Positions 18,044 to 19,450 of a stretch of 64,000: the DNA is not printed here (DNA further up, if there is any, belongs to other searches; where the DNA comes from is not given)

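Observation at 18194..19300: CheB-type receiver domain fused to CheD deamidase, next to CheB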

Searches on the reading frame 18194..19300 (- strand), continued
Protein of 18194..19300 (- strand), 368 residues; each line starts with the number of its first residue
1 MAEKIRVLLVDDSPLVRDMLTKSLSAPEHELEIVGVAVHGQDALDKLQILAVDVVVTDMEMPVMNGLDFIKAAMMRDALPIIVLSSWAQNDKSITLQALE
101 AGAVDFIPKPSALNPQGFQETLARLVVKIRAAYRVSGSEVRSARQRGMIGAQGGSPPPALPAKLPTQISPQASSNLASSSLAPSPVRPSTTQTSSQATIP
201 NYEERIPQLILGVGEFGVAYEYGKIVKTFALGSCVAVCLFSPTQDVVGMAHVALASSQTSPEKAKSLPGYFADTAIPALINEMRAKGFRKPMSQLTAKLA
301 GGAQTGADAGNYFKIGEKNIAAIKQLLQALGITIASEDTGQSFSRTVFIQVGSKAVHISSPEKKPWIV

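Call 29: find_related_loci(query=A2, collection=genome_contigs, flank=10000)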
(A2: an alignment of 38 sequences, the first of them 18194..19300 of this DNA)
Query A2 (368 aa) in genome_contigs; peptide patterns used: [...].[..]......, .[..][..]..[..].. (x = any residue, [..] = any of these).
600 stretches matched a pattern (row limit reached: there are more); 536 encode a relative of the query (tblastn E <= 1e-3); the best 80 are kept; 80 distinct loci.
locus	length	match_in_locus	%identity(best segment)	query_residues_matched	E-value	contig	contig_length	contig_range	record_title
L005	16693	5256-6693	45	5-363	3e-100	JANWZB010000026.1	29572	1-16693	MAG: Candidatus Kapaibacterium sp. isolate SKYG85 NODE_26_length_29572_cov_3.918362, whole genome shotgun sequence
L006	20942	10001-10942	39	3-366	2e-72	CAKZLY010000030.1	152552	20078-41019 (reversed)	MAG TPA_asm: uncultured Ignavibacteria bacterium isolate SRR5214706_bin.14_CONCOCT_v1.1_MAG genome assembly, contig: ERZ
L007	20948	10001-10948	39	1-366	3e-72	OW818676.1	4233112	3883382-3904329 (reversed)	metagenome genome assembly, chromosome: 1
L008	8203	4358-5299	38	3-366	6e-71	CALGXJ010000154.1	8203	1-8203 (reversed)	MAG: Candidatus Kapabacteria bacterium isolate R1_Bin_METABAT__289_1 genome assembly, contig: c_000002440754, whole geno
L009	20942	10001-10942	39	3-366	9e-69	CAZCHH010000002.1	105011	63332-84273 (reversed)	MAG TPA_asm: uncultured Hyphomicrobiales bacterium isolate SRP239243_co1_429 genome assembly, contig: NODE_151_length_10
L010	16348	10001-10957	39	1-366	8e-68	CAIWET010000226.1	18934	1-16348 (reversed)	MAG: uncultured Ignavibacteria bacterium isolate Loclat_bin-16206 genome assembly, contig: bin-16206:226/654, whole geno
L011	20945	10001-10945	36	3-368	4e-64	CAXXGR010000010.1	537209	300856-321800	MAG: Candidatus Kapaibacterium sp. isolate e0203437-6bf0-458e-9b39-a3b2dce24231 genome assembly, contig: contig_10, whol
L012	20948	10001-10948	36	1-368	7e-64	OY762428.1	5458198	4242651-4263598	MAG: Candidatus Kapabacteria bacterium isolate a44c304e-2480-4604-92e3-6035b9b042d9 genome assembly, chromosome: 1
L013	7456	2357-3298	36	3-366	2e-62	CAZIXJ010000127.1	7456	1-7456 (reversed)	MAG TPA_asm: uncultured Hyphomicrobiales bacterium isolate SRP332253_co1_21 genome assembly, contig: NODE_16340_length_7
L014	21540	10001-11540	42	1-366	1e-42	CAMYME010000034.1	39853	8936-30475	MAG: uncultured Desulfuromonadales bacterium isolate FO_M_Desulfobacterota_24.1 genome assembly, contig: scaffold_734, w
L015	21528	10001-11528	46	1-366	4e-42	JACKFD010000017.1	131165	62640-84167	MAG: Spirochaetaceae bacterium isolate HK-STAS-MYXO-51 HK-STAS-MYXO-51_17, whole genome shotgun sequence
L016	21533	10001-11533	49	1-366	1e-41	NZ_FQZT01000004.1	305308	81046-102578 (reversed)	Malonomonas rubra DSM 5091, whole genome shotgun sequence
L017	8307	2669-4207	50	1-366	1e-40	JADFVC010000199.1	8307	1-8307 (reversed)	MAG: Chloroflexota bacterium isolate C2.bin.19 k83_1811167, whole genome shotgun sequence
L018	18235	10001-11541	49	1-366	3e-40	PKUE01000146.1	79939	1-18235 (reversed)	MAG: Desulfuromonas sp. isolate BM513 sc_148, whole genome shotgun sequence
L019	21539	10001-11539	49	1-366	7e-40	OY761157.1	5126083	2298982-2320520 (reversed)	MAG: Geopsychrobacteraceae bacterium isolate 7e0229ee-3fa4-4a3a-a36e-7d24d540a0b4 genome assembly, chromosome: 1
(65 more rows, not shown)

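Call 35: predict_structure(alignment_id=A2)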
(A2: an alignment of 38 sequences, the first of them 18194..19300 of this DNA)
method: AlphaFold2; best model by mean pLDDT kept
length: 368 residues; sequences in the alignment: 38
mean_pLDDT: 81.4   pTM: 0.47
mean pLDDT of the five models: 81.4, 81.3, 81.1, 80.8, 78.4
residues with pLDDT >= 90: 205; 70-90: 80; 50-70: 30; < 50: 53
segments of 3 or more residues with pLDDT < 50: 148-199
pLDDT, mean of each block of 10 residues (from residue 1): 87 92 90 95 94 93 89 91 79 83 88 80 92 74 53 39 37 34 38 42 71 96 95 94 97 93 92 97 96 97 73 80 97 93 89 95 88
secondary structure, 60 per line:
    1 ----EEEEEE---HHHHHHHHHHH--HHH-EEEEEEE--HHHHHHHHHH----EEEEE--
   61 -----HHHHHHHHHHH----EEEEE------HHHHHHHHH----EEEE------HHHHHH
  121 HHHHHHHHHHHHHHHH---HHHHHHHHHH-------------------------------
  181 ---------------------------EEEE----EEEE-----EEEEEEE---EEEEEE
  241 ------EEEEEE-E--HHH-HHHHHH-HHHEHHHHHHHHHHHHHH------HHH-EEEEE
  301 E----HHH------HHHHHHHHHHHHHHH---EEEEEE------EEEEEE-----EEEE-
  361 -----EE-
elements in order: E5-10 H14-24 E31-37 H40-49 E54-58 H66-76 E81-85 H92-100 E105-108 H115-136 H140-149 E208-211 E216-219 E225-231 E235-240 E247-252 H261-266 H272-285 E296-301 H315-329 E333-338 E345-350 E356-359

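Call 39: fold_search(model_id=the predicted structure, library=pdb)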
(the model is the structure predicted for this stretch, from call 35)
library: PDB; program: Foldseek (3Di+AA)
matches with E <= 10: 1742; with E <= 0.001: 546
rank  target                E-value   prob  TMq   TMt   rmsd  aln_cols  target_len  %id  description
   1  2f9z_C                3.3e-16  1.00  0.38  0.87   2.2       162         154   32  Complex between the chemotaxis deamidase CheD and the chemotaxis phosphatase CheC from Thermotoga maritima (released 2006-06-06)
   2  3t8y_A                2.9e-10  1.00  0.33  0.87   2.4       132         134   38  Crystal structure of the response regulator domain of Thermotoga maritima CheB (released 2011-09-14)
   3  6ymz_B                1.5e-09  1.00  0.34  0.37   1.7       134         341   37  Structure of the CheB methylsterase from P. atrosepticum SCRI1043 (released 2021-02-17)
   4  6ymz_C                3.2e-09  1.00  0.34  0.36   1.8       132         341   38  Structure of the CheB methylsterase from P. atrosepticum SCRI1043 (released 2021-02-17)
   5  6swb_A                3.4e-09  1.00  0.30  0.77   3.2       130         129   28  The REC domain of AraT, a response regulator from Geobacillus stearothermophilus (released 2020-10-14)
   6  6ymz_A                3.6e-09  1.00  0.34  0.36   1.8       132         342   38  Structure of the CheB methylsterase from P. atrosepticum SCRI1043 (released 2021-02-17)
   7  3t8y_B                5.1e-09  1.00  0.32  0.81   2.8       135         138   36  Crystal structure of the response regulator domain of Thermotoga maritima CheB (released 2011-09-14)
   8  3eul_B                7.8e-09  1.00  0.31  0.85   2.2       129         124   28  Structure of the signal receiver domain of the putative response regulator NarL from Mycobacterium tuberculosis (released 2008-11-11)
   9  6ont                  7.8e-09  1.00  0.30  0.87   2.2       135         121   22  Structure of the Francisella response regulator 1452 receiver domain (released 2020-03-25)
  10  4iga_A                8.8e-09  1.00  0.28  0.85   3.0       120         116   38  The crystal structure of an activated Thermotoga maritima CheY with N-terminal region of FliM (released 2013-04-24)
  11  6ymz_D                9.4e-09  1.00  0.34  0.37   1.8       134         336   37  Structure of the CheB methylsterase from P. atrosepticum SCRI1043 (released 2021-02-17)
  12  4qyw                  1.1e-08  1.00  0.28  0.83   3.0       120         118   37  Structure of phosphono-CheY from T.maritima (released 2015-08-19)
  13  9xzo                  1.1e-08  1.00  0.28  0.78   3.6       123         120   31  Crystal structure of AI-designed response regulator like protein M1X0B (released 2025-10-01)
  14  6swb_B                1.2e-08  1.00  0.30  0.77   3.2       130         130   28  The REC domain of AraT, a response regulator from Geobacillus stearothermophilus (released 2020-10-14)
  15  3eul_C                1.5e-08  1.00  0.29  0.84   2.3       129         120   29  Structure of the signal receiver domain of the putative response regulator NarL from Mycobacterium tuberculosis (released 2008-11-11)
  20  1a2o_A                2.9e-08  1.00  0.34  0.36   2.1       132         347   36  STRUCTURAL BASIS FOR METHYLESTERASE CHEB REGULATION BY A PHOSPHORYLATION-ACTIVATED DOMAIN (released 1998-04-29)
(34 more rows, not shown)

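Call 58: search_protein_representatives(protein=window:18194-19300:-)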
Query: 368 residues. Proteins with E-value up to 0.001 (for the whole library): 127666; up to 1e-10: 8714; up to 1e-30: 27. The best 150 are listed.
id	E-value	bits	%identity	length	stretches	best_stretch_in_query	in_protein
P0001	5.3e-233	788.5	100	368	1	1-368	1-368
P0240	1.8e-81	290.5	51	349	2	191-360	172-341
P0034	3.7e-80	286.1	62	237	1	122-368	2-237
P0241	5.8e-63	229.6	44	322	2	202-367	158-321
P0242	3.5e-42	161.3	46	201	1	188-362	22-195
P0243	3.6e-42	161.3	48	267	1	195-368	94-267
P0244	1.3e-40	156.2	42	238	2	203-367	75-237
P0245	2.9e-40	155.0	50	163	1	208-366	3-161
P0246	3.9e-40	154.6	39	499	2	1-136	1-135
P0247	1.2e-39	153.0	36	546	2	3-160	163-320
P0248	3.9e-37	144.7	42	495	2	3-137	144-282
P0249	9.6e-37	143.4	46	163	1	207-367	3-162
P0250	1.4e-36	142.9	37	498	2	4-133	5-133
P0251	2.6e-35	138.7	35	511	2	5-134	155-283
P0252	2.8e-35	138.6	38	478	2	3-142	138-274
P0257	2.1e-32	129.2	36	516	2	2-128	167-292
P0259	3.1e-32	128.6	37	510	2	210-363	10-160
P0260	3.2e-32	128.6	35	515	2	3-142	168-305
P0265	2.3e-30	122.4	39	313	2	4-135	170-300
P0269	3.0e-29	118.8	37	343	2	2-167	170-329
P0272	8.3e-29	117.4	35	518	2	5-145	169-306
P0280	9.0e-28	113.9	37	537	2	6-145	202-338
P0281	9.4e-28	113.9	37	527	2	4-112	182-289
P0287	2.2e-27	112.6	32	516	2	5-136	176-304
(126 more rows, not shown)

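Call 60: list_cluster_members(proteins=[P0257, P0259, P0260, P0272, P0281, P0287, P0265, P0269, P0240, P0241])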
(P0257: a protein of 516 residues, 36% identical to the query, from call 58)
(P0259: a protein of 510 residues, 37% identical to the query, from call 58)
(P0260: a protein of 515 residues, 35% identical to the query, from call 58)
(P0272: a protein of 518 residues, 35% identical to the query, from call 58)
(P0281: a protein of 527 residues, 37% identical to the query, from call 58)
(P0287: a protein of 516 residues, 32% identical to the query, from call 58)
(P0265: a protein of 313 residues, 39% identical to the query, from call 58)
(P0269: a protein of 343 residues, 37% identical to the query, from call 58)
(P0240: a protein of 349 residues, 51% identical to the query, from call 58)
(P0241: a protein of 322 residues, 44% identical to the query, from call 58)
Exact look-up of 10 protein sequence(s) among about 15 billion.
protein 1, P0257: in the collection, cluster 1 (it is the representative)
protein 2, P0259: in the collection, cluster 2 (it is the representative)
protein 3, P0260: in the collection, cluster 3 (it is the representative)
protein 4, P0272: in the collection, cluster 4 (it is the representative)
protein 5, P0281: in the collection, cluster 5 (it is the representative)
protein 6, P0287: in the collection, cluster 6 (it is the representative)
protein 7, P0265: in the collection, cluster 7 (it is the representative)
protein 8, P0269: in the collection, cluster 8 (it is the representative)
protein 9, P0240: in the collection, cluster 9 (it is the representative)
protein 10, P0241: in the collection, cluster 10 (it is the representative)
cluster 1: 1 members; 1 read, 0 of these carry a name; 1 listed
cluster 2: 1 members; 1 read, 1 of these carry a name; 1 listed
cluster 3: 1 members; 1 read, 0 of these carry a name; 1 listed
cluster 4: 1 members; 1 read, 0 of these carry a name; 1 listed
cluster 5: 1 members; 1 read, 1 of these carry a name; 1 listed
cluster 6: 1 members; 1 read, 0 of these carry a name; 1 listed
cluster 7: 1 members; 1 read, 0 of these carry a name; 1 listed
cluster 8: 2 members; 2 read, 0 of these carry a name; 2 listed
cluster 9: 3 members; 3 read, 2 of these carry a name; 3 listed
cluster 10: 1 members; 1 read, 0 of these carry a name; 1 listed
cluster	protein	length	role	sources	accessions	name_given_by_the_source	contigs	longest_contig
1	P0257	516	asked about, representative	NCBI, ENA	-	-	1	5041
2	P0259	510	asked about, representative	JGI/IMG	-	two-component system chemotaxis response regulator CheB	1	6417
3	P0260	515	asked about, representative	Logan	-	-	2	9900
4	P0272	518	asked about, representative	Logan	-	-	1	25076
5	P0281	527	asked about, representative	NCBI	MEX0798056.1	MAG: chemotaxis-specific protein-glutamate methyltransferase CheB [Bacteriovoracaceae ...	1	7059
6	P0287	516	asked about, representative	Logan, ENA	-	-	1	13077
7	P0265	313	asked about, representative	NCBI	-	-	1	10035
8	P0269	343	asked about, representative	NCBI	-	-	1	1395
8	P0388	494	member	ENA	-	-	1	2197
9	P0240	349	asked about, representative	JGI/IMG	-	chemotaxis protein CheD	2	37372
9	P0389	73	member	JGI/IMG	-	chemotaxis receptor (MCP) glutamine deamidase CheD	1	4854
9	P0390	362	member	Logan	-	-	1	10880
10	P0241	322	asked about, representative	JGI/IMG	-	-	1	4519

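Call 64: search_protein_families(library=pfam, proteins=[P0257, P0259, P0281, P0042, P0265, P0044, P0240, P0241, P0038, P0280], max_evalue=0.00001)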
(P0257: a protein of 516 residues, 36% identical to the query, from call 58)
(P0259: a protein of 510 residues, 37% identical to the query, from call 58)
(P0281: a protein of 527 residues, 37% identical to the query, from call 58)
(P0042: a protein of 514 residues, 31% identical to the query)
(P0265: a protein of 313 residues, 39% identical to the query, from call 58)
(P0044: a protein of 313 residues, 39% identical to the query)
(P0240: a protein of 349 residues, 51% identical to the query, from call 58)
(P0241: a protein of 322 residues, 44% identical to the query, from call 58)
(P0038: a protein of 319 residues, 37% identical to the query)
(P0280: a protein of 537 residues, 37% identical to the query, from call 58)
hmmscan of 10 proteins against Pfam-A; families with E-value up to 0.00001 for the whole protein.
P0257 (516 aa): 3 families
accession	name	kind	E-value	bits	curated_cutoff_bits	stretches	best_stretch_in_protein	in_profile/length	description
PF01339.22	CheB_methylest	-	2.1e-61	207.1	24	1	330-508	1-174/174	CheB methylesterase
PF03975.18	CheD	-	9.1e-21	74.5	25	1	46-149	1-107/108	CheD chemotactic sensory transduction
PF00072.30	Response_reg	-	2.3e-20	73.3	30.2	1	172-277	1-104/111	Response regulator receiver domain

P0259 (510 aa): 3 families
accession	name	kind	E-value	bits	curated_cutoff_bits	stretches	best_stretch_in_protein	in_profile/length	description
PF01339.22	CheB_methylest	-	5.6e-65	218.7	24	1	323-500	2-174/174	CheB methylesterase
PF03975.18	CheD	-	2.8e-23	82.6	25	1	60-153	12-106/108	CheD chemotactic sensory transduction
PF00072.30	Response_reg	-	3.4e-22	79.1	30.2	1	172-275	1-101/111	Response regulator receiver domain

P0281 (527 aa): 3 families
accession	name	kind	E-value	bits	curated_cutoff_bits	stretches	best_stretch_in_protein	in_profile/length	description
PF01339.22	CheB_methylest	-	8.8e-64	214.8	24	1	338-514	2-173/174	CheB methylesterase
PF00072.30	Response_reg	-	1.7e-21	76.9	30.2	1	185-291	1-105/111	Response regulator receiver domain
PF03975.18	CheD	-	8.4e-17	61.7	25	1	53-143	13-107/108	CheD chemotactic sensory transduction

P0042 (514 aa): 3 families
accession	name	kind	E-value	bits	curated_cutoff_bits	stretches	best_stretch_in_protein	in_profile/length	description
PF01339.22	CheB_methylest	-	8.8e-63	211.6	24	1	326-503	2-174/174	CheB methylesterase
PF00072.30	Response_reg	-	9.4e-21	74.5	30.2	1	171-274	1-102/111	Response regulator receiver domain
PF03975.18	CheD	-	9.8e-21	74.4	25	1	55-152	4-106/108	CheD chemotactic sensory transduction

P0265 (313 aa): 2 families
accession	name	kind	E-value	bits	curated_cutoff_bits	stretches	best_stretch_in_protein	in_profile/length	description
PF03975.18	CheD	-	9.7e-23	80.8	25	1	48-148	1-107/108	CheD chemotactic sensory transduction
PF00072.30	Response_reg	-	1.9e-19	70.3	30.2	1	173-275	1-100/111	Response regulator receiver domain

P0044 (313 aa): 2 families
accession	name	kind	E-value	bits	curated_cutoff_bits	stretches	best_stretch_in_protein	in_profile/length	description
PF03975.18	CheD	-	8.2e-23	81.1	25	1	48-148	1-107/108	CheD chemotactic sensory transduction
PF00072.30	Response_reg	-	1.9e-20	73.5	30.2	1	173-275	1-100/111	Response regulator receiver domain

P0240 (349 aa): 2 families
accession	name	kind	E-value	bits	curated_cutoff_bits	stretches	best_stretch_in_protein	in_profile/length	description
PF03975.18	CheD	-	2.4e-21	76.4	25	1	235-333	2-100/108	CheD chemotactic sensory transduction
PF00072.30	Response_reg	-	4.1e-20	72.5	30.2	1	8-124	1-103/111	Response regulator receiver domain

P0241 (322 aa): 2 families
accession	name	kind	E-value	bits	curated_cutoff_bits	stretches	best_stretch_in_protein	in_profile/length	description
PF03975.18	CheD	-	1e-22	80.7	25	1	210-310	2-104/108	CheD chemotactic sensory transduction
PF00072.30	Response_reg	-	2.3e-21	76.5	30.2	1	8-111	1-101/111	Response regulator receiver domain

P0038 (319 aa): 2 families
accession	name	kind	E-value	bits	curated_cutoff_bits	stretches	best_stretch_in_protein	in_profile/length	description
PF03975.18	CheD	-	1.2e-22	80.6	25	1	207-309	2-106/108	CheD chemotactic sensory transduction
PF00072.30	Response_reg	-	1.4e-21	77.1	30.2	1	8-112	1-102/111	Response regulator receiver domain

P0280 (537 aa): 3 families
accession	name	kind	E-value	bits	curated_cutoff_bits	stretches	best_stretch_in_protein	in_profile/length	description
PF01339.22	CheB_methylest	-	1.1e-59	201.5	24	1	353-530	1-173/174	CheB methylesterase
PF00072.30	Response_reg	-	2.6e-23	82.8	30.2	1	203-306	1-102/111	Response regulator receiver domain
PF03975.18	CheD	-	2.6e-19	69.8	25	1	78-170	14-107/108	CheD chemotactic sensory transduction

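Call 68: find_encoding_contigs(protein=window:18194-19300:-, flank=3000, max_places=3)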
Protein window:18194-19300:- (368 aa): 1 contig read that carries it; 1 place shown.
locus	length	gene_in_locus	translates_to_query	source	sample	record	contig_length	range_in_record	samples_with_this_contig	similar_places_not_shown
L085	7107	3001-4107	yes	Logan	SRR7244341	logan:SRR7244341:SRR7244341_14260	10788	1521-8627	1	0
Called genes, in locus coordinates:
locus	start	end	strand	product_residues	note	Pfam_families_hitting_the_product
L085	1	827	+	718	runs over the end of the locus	PF11845:Tll0287-like, PF00672:HAMP (faint), PF18947:HAMP_2, PF00015:MCPsignal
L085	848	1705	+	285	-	PF03705:CheR_N, PF01739:CheR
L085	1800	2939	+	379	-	PF00072:Response_reg, PF01339:CheB_methylest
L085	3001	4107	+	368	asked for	PF00072:Response_reg, PF03975:CheD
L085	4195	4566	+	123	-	PF00072:Response_reg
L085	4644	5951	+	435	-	PF01627:Hpt (faint), PF00072:Response_reg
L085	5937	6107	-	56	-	-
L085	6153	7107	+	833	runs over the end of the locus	PF00072:Response_reg, PF00512:HisKA, PF02518:HATPase_c, PF00072:Response_reg, PF01627:Hpt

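Call 77: find_encoding_contigs(protein=P0042, flank=8000, max_places=2)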
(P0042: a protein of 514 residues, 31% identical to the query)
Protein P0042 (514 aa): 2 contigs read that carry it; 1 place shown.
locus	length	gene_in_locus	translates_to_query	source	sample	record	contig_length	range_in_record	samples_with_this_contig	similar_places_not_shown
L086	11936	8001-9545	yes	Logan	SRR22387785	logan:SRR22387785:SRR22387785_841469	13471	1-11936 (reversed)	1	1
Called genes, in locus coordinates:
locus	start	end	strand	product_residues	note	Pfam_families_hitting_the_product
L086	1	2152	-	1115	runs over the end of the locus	PF03629:SASA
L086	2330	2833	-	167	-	PF11937:DUF3455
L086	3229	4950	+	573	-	PF01627:Hpt, PF02895:H-kinase_dim (faint), PF02518:HATPase_c, PF01584:CheW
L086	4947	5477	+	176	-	PF01584:CheW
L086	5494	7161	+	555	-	PF12729:4HB_MCP_1, PF00015:MCPsignal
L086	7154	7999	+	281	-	PF03705:CheR_N, PF01739:CheR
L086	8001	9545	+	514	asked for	PF03975:CheD, PF00072:Response_reg, PF01339:CheB_methylest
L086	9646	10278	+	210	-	PF00196:GerE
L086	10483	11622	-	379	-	-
